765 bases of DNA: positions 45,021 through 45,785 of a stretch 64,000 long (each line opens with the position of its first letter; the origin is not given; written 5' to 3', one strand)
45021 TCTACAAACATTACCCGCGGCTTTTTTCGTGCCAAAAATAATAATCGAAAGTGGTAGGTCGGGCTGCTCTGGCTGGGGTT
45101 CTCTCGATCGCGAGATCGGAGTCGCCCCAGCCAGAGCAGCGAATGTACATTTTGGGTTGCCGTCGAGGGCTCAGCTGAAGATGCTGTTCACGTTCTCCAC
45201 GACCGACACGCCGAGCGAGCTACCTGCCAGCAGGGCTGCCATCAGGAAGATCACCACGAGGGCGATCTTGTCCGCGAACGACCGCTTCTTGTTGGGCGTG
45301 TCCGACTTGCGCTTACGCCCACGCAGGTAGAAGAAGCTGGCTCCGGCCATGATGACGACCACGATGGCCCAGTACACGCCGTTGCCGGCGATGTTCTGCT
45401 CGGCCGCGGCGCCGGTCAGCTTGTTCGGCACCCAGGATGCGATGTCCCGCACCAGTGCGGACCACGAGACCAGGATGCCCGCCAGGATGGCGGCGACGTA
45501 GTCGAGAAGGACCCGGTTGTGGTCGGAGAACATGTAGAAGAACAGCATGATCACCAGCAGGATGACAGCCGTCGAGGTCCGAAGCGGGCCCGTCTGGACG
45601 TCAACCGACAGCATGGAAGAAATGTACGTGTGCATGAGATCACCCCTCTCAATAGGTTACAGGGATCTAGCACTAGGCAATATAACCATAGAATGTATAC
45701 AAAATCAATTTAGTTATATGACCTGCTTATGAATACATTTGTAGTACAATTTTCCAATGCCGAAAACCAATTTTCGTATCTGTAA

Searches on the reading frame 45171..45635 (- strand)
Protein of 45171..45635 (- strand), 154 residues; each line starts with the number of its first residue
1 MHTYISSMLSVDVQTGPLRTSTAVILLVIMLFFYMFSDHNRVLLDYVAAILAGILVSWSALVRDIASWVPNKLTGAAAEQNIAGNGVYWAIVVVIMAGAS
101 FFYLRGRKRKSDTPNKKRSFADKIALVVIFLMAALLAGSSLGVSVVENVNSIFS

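Call 51: search_protein_families(library=pfam, proteins=[window:45171-45635:-], max_evalue=0.01)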
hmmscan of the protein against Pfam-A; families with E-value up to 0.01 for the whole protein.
window:45171-45635:- (154 aa): 2 families
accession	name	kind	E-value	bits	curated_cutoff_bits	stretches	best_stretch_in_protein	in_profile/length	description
PF03600.22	CitMHS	-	0.0053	16.3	31.9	1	21-142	96-219/336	Citrate transporter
PF18920.5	DUF5671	-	0.0071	16.7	28.4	1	47-143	6-100/132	Domain of unknown function (DUF5671)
